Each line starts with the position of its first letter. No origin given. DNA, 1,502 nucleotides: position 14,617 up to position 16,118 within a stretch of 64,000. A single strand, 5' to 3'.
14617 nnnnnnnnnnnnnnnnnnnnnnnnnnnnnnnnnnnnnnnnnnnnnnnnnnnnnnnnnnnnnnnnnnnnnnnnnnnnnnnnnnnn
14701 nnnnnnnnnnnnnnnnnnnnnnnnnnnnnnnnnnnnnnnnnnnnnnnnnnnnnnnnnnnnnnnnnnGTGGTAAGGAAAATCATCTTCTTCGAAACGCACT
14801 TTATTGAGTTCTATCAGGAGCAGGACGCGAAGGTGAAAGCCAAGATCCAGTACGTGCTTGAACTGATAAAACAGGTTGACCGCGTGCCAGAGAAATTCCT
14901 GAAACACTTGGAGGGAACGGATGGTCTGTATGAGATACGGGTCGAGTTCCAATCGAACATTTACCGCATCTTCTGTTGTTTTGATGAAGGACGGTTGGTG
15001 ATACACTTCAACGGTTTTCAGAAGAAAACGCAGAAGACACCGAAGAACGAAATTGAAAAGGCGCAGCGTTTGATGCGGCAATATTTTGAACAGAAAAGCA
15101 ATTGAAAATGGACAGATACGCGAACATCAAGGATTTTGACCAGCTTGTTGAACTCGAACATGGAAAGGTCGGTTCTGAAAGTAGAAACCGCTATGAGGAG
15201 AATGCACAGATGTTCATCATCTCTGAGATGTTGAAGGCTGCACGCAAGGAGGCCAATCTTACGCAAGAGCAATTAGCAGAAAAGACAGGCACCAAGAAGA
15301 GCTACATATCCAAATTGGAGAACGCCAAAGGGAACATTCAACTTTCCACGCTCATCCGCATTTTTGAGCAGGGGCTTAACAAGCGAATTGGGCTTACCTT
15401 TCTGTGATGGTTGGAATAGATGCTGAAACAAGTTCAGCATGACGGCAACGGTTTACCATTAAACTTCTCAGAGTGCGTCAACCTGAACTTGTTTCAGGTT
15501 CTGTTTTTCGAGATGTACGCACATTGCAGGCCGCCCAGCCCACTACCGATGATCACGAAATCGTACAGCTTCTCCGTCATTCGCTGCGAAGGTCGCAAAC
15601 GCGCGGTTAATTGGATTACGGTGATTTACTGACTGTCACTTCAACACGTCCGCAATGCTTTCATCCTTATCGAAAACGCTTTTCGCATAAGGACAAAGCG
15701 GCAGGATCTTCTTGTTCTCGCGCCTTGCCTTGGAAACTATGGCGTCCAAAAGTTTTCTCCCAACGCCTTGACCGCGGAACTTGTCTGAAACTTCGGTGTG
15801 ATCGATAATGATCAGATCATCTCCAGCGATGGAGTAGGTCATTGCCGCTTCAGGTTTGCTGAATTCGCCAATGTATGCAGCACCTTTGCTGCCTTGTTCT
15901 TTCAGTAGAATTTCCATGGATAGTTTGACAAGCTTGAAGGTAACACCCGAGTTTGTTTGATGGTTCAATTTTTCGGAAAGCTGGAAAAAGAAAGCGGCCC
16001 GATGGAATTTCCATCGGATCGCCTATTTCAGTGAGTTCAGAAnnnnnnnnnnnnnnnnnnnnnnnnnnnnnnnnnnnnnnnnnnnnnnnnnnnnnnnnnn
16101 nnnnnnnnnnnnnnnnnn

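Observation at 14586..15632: Toxin-antitoxin cassette inserted with a 120-bp duplication of a gene's 5' end and promoter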

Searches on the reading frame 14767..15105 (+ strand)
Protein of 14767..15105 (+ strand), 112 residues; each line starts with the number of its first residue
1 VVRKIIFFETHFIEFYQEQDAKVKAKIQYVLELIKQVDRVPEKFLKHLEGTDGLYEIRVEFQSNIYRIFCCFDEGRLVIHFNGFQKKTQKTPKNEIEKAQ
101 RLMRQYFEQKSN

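Call 8: search_protein_families(library=pfam, proteins=[window:14767-15105:+], max_evalue=0.01)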
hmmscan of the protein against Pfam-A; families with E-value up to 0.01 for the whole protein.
window:14767-15105:+ (112 aa): 1 family
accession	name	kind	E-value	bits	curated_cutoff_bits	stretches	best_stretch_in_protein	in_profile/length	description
PF05973.20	Gp49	-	4.7e-24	84.7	23.9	1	17-103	4-89/90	Phage derived protein Gp49-like (DUF891)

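Call 33: find_homologous_proteins(query=window:14767-15105:+, max_evalue=1e-20)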
Query window:14767-15105:+ (112 aa): 7857 proteins with E <= 1e-20 among 8000 candidates; the best 120 are listed.
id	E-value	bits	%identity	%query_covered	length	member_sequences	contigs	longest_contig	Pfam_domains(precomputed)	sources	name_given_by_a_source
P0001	3.9e-67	241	100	100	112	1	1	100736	PF05973.21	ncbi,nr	ncbi:MAG: type II toxin-antitoxin system RelE/ParE family toxin [Flavobacteriales bacterium]|nr:type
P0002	1.3e-65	236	99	100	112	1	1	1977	PF05973.21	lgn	-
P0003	5.1e-65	234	98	100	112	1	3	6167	PF05973.21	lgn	-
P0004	1.3e-64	233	97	100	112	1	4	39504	PF05973.21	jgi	-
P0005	3.3e-55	203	83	99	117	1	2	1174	PF05973.21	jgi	jgi:phage-related protein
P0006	5.7e-55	202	84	98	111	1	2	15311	PF05973.21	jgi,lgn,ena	-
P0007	6.9e-55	202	85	98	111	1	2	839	PF05973.21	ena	-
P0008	9.2e-55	201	83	99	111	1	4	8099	PF05973.21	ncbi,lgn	ncbi:hypothetical protein D3C86_815640 [compost metagenome]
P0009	1.4e-54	201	83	99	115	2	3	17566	PF05973.21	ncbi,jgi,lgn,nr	ncbi:MAG: type II toxin-antitoxin system RelE/ParE family toxin [Marinifilum sp.]|jgi:phage-related 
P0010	1.6e-54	201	84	98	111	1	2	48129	PF05973.21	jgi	jgi:phage-related protein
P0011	1.8e-54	200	83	98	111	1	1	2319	PF05973.21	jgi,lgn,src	-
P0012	1.9e-54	200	83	99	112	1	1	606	PF05973.21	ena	-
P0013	2.1e-54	200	83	97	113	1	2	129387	PF05973.21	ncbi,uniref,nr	ncbi:type II toxin-antitoxin system RelE/ParE family toxin [Mongoliitalea lutea]|uniref:type II toxi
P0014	2.2e-54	200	83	99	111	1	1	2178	PF05973.21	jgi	jgi:phage-related protein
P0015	2.7e-54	200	81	99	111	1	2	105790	PF05973.21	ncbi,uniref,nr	ncbi:type II toxin-antitoxin system RelE/ParE family toxin [Flavobacterium sp. MFBS3-15]|uniref:type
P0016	3.5e-54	199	83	99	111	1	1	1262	PF05973.21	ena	-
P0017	4.5e-54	199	83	99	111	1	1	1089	PF05973.21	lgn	-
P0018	5.0e-54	199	83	98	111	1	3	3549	PF05973.21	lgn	-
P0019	5.1e-54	199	81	98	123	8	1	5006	PF05973.21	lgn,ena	-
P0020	5.6e-54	199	83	98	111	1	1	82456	PF05973.21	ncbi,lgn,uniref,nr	ncbi:type II toxin-antitoxin system RelE/ParE family toxin [Belliella sp. DSM 111904]|uniref:Type II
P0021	5.8e-54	199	82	99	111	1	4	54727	PF05973.21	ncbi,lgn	ncbi:hypothetical protein D3C85_72840 [compost metagenome]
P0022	6.2e-54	199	82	98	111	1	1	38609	PF05973.21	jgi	jgi:phage-related protein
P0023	6.5e-54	199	85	100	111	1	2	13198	PF05973.21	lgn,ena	-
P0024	7.0e-54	198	80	98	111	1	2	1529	PF05973.21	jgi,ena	-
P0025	7.7e-54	198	82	98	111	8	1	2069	PF05973.21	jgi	jgi:phage-related protein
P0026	7.9e-54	198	82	99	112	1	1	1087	PF05973.21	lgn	-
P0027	9.5e-54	198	79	98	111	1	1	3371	PF05973.21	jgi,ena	-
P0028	1.2e-53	198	82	99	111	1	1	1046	PF05973.21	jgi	jgi:phage-related protein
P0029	1.2e-53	198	81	98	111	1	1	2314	PF05973.21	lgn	-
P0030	1.2e-53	198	81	99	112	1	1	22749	PF05973.21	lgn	-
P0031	2.3e-53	197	81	97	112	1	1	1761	PF05973.21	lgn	-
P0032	2.4e-53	197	81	99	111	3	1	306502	PF05973.21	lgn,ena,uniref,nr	uniref:type II toxin-antitoxin system RelE/ParE family toxin n=1 Tax=Roseivirga thermotolerans TaxID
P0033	2.8e-53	197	82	98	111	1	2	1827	PF05973.21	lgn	-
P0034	2.9e-53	197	81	99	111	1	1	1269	PF05973.21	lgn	-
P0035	3.0e-53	196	83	98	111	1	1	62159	PF05973.21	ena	-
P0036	3.0e-53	196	81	99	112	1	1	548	PF05973.21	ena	-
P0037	3.4e-53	196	79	99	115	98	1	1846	PF05973.21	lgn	-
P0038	3.9e-53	196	81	98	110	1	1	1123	PF05973.21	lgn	-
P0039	4.0e-53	196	81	98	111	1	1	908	PF05973.21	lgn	-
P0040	4.0e-53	196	78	100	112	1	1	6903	PF05973.21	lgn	-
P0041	4.1e-53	196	83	98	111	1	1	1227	PF05973.21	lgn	-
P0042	4.6e-53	196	80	98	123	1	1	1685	PF05973.21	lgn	-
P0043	4.7e-53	196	80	98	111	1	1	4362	PF05973.21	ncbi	-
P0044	5.4e-53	196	80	98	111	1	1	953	PF05973.21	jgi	jgi:phage-related protein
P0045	5.6e-53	196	82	98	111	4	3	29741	PF05973.21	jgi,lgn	jgi:phage-related protein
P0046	5.7e-53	196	79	98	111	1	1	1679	PF05973.21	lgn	-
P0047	5.9e-53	196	80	99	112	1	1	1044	PF05973.21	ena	-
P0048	6.0e-53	195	80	99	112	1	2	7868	PF05973.21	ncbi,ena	-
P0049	6.5e-53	195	78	99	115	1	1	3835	PF05973.21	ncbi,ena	-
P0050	6.9e-53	195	80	98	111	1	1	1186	PF05973.21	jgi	-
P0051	7.0e-53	195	79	98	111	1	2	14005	PF05973.21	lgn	-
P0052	7.6e-53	195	79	98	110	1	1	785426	PF05973.21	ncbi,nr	ncbi:type II toxin-antitoxin system RelE/ParE family toxin [Pleomorphovibrio marinus]|nr:type II tox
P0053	8.5e-53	195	77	99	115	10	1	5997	PF05973.21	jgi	-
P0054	8.5e-53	195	82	99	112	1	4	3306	PF05973.21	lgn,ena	-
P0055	8.8e-53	195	81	98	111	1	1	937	PF05973.21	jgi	jgi:phage-related protein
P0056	9.1e-53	195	80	98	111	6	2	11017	PF05973.21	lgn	-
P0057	9.1e-53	195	82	98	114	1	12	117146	PF05973.21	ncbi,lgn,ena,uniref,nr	ncbi:type II toxin-antitoxin system RelE/ParE family toxin [Flavobacterium sp.]|uniref:type II toxin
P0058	9.2e-53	195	77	99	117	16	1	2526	PF05973.21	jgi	jgi:phage-related protein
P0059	9.5e-53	195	83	98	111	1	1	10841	PF05973.21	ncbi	-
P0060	1.0e-52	195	82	99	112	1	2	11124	PF05973.21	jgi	jgi:phage-related protein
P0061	1.1e-52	195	82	98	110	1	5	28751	PF05973.21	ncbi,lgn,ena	-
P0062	1.1e-52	195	82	98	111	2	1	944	PF05973.21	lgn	-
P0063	1.2e-52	195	79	99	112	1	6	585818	PF05973.21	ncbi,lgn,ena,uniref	ncbi:type II toxin-antitoxin system RelE/ParE family toxin [Flavobacterium sp.]|uniref:type II toxin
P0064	1.3e-52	194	80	99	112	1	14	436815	PF05973.21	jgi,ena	-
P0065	1.3e-52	194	79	99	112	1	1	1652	PF05973.21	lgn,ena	-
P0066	1.3e-52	194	80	99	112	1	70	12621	PF05973.21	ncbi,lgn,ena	-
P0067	1.3e-52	194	80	99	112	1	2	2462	PF05973.21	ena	-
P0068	1.4e-52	194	79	99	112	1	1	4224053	PF05973.21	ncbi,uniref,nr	ncbi:type II toxin-antitoxin system RelE/ParE family toxin [Flavobacterium kingsejongi]|uniref:Addic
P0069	1.4e-52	194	79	99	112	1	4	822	PF05973.21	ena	-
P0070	1.4e-52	194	79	99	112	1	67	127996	PF05973.21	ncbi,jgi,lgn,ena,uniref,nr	ncbi:type II toxin-antitoxin system RelE/ParE family toxin [Flavobacterium sasangense]|jgi:phage-rel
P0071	1.4e-52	194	78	99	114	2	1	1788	PF05973.21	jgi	jgi:phage-related protein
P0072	1.4e-52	194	80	99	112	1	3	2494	PF05973.21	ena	-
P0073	1.4e-52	194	80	98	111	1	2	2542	PF05973.21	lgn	-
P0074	1.5e-52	194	80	98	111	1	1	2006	PF05973.21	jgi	-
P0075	1.5e-52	194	80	98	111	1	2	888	PF05973.21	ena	-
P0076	1.6e-52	194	81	98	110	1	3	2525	PF05973.21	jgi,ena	jgi:phage-related protein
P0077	1.6e-52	194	79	100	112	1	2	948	PF05973.21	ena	-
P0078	1.6e-52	194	81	98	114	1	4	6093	PF05973.21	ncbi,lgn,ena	-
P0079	1.6e-52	194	78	99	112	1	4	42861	PF05973.21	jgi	jgi:phage-related protein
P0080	1.7e-52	194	82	98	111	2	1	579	PF05973.21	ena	-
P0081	1.7e-52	194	80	99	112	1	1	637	PF05973.21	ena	-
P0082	1.7e-52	194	78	98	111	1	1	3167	PF05973.21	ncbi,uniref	ncbi:type II toxin-antitoxin system RelE/ParE family toxin [Aquiflexum sp.]|uniref:type II toxin-ant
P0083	1.7e-52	194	80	99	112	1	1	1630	PF05973.21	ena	-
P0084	1.8e-52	194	81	99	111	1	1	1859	PF05973.21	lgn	-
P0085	1.8e-52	194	81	98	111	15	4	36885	PF05973.21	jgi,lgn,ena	-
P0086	1.8e-52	194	78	98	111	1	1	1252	PF05973.21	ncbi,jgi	jgi:phage-related protein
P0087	2.0e-52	194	83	98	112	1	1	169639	PF05973.21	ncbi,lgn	-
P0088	2.0e-52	194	79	98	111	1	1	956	PF05973.21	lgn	-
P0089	2.0e-52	194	80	99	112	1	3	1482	PF05973.21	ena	-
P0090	2.1e-52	194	79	98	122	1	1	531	PF05973.21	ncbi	-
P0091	2.1e-52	194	77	98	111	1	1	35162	PF05973.21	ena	-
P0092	2.2e-52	194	77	99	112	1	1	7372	PF05973.21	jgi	jgi:phage-related protein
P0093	2.2e-52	194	78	98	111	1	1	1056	PF05973.21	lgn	-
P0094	2.3e-52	194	85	85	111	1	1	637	PF05973.21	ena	-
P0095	2.4e-52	194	79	99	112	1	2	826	PF05973.21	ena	-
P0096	2.7e-52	193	79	99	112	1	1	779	PF05973.21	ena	-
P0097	2.7e-52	193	79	97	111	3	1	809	PF05973.21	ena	-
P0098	2.9e-52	193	78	98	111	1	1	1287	PF05973.21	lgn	-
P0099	2.9e-52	193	81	99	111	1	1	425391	PF05973.21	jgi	jgi:phage-related protein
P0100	3.0e-52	193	81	99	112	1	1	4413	PF05973.21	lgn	-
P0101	3.1e-52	193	81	98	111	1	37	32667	PF05973.21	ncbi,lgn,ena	-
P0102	3.1e-52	193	79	99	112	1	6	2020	PF05973.21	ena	-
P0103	3.1e-52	193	79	99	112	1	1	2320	PF05973.21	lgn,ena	-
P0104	3.1e-52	193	76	98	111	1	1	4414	PF05973.21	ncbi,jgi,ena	-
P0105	3.2e-52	193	77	99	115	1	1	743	PF05973.21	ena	-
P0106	3.2e-52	193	78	98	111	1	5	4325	PF05973.21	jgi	jgi:phage-related protein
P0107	3.2e-52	193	80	98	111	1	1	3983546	PF05973.21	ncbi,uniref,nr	ncbi:addiction module toxin RelE [Flavobacterium album]|uniref:Addiction module toxin RelE n=1 Tax=F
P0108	3.3e-52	193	80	99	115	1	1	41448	PF05973.21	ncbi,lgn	ncbi:type II toxin-antitoxin system RelE/ParE family toxin [Flavobacteriaceae bacterium MHTCC 0001]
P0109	3.5e-52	193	80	98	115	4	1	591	PF05973.21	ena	-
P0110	3.6e-52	193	78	99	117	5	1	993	PF05973.21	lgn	-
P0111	3.7e-52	193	81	98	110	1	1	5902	PF05973.21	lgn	-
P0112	3.7e-52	193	79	99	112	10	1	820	PF05973.21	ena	-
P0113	3.7e-52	193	79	98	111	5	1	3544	PF05973.21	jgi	jgi:phage-related protein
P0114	3.7e-52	193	80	98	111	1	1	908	PF05973.21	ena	-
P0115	4.0e-52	193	79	100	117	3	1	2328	PF05973.21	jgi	-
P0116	4.0e-52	193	78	98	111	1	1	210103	PF05973.21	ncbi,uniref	ncbi:type II toxin-antitoxin system RelE/ParE family toxin [Algoriphagus sp.]|uniref:type II toxin-a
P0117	4.2e-52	193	79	99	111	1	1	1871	PF05973.21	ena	-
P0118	4.4e-52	193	77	98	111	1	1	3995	PF05973.21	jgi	-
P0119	4.5e-52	193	79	98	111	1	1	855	PF05973.21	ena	-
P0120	4.6e-52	193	79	98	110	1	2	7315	PF05973.21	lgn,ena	-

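Call 34: find_encoding_contigs(protein=P0003, flank=6000, max_places=6)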
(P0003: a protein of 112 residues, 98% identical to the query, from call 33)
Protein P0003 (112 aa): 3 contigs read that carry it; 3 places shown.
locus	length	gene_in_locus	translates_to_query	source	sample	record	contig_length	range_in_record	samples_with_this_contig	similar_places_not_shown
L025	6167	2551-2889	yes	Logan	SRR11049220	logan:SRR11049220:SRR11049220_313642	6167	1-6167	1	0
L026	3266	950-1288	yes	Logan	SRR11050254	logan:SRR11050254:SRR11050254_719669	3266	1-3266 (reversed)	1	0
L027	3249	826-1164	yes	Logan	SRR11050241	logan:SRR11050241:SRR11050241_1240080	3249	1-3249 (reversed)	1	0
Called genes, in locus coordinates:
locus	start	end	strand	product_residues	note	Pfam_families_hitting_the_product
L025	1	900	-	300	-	?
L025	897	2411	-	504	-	PF00070:Pyr_redox (faint), PF00890:FAD_binding_2, PF01266:DAO, PF01593:Amino_oxidase, PF03486:HI0933_like (faint), PF07992:Pyr_redox_2 (faint), PF12831:FAD_oxidored (faint), PF13450:NAD_binding_8, +1 more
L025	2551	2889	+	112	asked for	PF05973:Gp49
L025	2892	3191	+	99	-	PF13560:HTH_31, PF12844:HTH_19, PF13413:HTH_25 (weak), PF01381:HTH_3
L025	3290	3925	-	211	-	-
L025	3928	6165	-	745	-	?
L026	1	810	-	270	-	?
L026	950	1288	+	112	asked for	PF05973:Gp49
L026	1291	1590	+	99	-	PF13560:HTH_31, PF12844:HTH_19, PF13413:HTH_25 (weak), PF01381:HTH_3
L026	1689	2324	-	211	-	-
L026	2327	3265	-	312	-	?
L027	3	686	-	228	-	?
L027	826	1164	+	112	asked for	PF05973:Gp49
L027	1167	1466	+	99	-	PF13560:HTH_31, PF12844:HTH_19, PF13413:HTH_25 (weak), PF01381:HTH_3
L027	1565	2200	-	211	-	-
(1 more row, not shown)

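Call 35: find_encoding_contigs(protein=P0002, flank=6000, max_places=6)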
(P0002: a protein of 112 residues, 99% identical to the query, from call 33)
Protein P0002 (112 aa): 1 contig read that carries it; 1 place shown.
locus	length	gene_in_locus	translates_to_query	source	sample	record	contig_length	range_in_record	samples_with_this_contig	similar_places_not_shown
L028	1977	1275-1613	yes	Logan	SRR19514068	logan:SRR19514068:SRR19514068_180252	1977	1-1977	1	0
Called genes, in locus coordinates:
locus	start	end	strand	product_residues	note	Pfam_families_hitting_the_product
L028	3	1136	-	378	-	?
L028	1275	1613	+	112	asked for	PF05973:Gp49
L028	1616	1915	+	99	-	PF13560:HTH_31, PF12844:HTH_19, PF13413:HTH_25 (weak), PF01381:HTH_3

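Call 36: find_encoding_contigs(protein=P0004, flank=6000, max_places=6)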
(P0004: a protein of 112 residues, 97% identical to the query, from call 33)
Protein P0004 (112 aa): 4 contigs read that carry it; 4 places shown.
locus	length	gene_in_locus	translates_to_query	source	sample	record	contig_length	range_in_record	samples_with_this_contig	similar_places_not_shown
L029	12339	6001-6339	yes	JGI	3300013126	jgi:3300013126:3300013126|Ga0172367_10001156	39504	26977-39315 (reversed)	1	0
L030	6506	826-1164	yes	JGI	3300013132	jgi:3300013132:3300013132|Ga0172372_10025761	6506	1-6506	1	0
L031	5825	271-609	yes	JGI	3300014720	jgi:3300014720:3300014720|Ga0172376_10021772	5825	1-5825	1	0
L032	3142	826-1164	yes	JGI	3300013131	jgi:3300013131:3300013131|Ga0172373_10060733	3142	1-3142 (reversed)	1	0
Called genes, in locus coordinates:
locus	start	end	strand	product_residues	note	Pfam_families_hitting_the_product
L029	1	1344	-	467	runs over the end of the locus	PF00743:FMO-like, PF13738:Pyr_redox_3 (weak), PF13434:Lys_Orn_oxgnase (weak)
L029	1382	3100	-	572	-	PF00070:Pyr_redox (faint), PF00890:FAD_binding_2 (faint), PF01266:DAO (weak), PF01494:FAD_binding_3 (faint), PF12831:FAD_oxidored (faint), PF13450:NAD_binding_8, PF01593:Amino_oxidase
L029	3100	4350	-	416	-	PF00070:Pyr_redox (faint), PF01266:DAO (faint), PF01494:FAD_binding_3, PF04820:Trp_halogenase, PF07992:Pyr_redox_2 (weak), PF12831:FAD_oxidored, PF13450:NAD_binding_8 (weak), PF04820:Trp_halogenase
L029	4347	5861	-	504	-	PF00070:Pyr_redox (faint), PF00890:FAD_binding_2, PF01266:DAO, PF01593:Amino_oxidase, PF03486:HI0933_like (faint), PF07992:Pyr_redox_2 (faint), PF12831:FAD_oxidored (faint), PF13450:NAD_binding_8, +1 more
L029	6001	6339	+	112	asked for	PF05973:Gp49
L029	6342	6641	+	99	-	PF13560:HTH_31, PF12844:HTH_19, PF13413:HTH_25 (weak), PF01381:HTH_3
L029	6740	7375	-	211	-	-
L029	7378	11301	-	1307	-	PF03176:MMPL, PF01553:Acyltransferase, PF00891:Methyltransf_2 (weak), PF05175:MTS (weak), PF08241:Methyltransf_11, PF08242:Methyltransf_12, PF13649:Methyltransf_25, PF13847:Methyltransf_31, +2 more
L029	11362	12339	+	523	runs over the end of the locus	PF00221:Lyase_aromatic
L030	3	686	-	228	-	?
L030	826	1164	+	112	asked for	PF05973:Gp49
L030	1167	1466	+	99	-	PF13560:HTH_31, PF12844:HTH_19, PF13413:HTH_25 (weak), PF01381:HTH_3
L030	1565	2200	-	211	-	-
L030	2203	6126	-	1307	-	PF03176:MMPL, PF01553:Acyltransferase, PF00891:Methyltransf_2 (weak), PF05175:MTS (weak), PF08241:Methyltransf_11, PF08242:Methyltransf_12, PF13649:Methyltransf_25, PF13847:Methyltransf_31, +2 more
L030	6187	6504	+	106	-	?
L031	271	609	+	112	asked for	PF05973:Gp49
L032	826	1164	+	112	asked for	PF05973:Gp49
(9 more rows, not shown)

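Call 84: find_related_loci(query=window:14767-15105:+, collection=viral_contigs, flank=4000)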
Query window:14767-15105:+ (112 aa) in viral_contigs; peptide patterns used: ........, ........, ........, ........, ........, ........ (x = any residue, [..] = any of these).
57 stretches matched a pattern, but none encodes a relative of the query by tblastn (E <= 1e-3).

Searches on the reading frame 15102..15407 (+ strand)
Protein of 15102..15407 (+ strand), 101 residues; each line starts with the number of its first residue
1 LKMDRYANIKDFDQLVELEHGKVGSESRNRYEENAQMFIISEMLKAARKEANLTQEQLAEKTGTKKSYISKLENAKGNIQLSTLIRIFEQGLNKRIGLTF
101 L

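Call 8: search_protein_families(library=pfam, proteins=[window:15102-15407:+], max_evalue=0.01)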
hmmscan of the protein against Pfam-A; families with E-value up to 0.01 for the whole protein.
window:15102-15407:+ (101 aa): 7 families
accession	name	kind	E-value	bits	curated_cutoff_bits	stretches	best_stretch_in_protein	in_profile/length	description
PF01381.28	HTH_3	-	2.1e-14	53.7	23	1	44-87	1-44/55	Helix-turn-helix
PF12844.13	HTH_19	-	3.5e-10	40.1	30.2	1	42-89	2-49/64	Helix-turn-helix domain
PF13560.12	HTH_31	-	7.5e-09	36.2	27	1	42-87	4-50/64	Helix-turn-helix domain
PF13413.12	HTH_25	-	1.9e-05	24.9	24.6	1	43-75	1-33/62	Helix-turn-helix domain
PF13443.12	HTH_26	-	0.0014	19.3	22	1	44-87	2-46/63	Cro/C1-type HTH DNA-binding domain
PF13744.12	HTH_37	-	0.0028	17.8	27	1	41-76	20-55/80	Helix-turn-helix domain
PF17762.8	HTH_ParB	-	0.0034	17.9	22.6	1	42-71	10-39/102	ParB HTH domain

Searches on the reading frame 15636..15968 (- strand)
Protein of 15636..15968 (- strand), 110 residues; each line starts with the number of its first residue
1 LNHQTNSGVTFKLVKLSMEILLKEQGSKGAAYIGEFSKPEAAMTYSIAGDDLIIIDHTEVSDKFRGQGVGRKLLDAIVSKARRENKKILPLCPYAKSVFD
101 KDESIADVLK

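Call 8: search_protein_families(library=pfam, proteins=[window:15636-15968:-], max_evalue=0.01)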
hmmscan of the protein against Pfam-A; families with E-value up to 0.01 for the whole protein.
window:15636-15968:- (110 aa): 4 families
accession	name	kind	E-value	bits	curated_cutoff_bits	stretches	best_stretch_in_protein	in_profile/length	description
PF14542.12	Acetyltransf_CG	-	2.1e-23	82.7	30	1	39-108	11-80/80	GCN5-related N-acetyl-transferase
PF00583.31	Acetyltransf_1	-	4.4e-05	24.2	20.7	1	45-87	50-94/116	Acetyltransferase (GNAT) family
PF13508.13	Acetyltransf_7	-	6.5e-05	23.7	27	1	56-86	32-61/84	Acetyltransferase (GNAT) domain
PF13673.13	Acetyltransf_10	-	0.00043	20.7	23.6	1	54-87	53-86/128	Acetyltransferase (GNAT) domain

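Call 63: find_encoding_contigs(protein=window:15636-15917:-, flank=6000, max_places=8)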
Protein window:15636-15917:- (93 aa): 1 contig read that carries it; 1 place shown.
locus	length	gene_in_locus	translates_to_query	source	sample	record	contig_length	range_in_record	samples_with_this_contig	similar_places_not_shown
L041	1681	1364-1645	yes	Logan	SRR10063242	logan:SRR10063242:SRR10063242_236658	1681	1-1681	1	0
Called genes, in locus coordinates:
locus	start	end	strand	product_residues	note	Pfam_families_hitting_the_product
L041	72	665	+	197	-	PF00027:cNMP_binding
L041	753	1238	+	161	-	PF13474:SnoaL_3, PF14534:DUF4440, PF12680:SnoaL_2 (weak)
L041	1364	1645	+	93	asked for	PF14542:Acetyltransf_CG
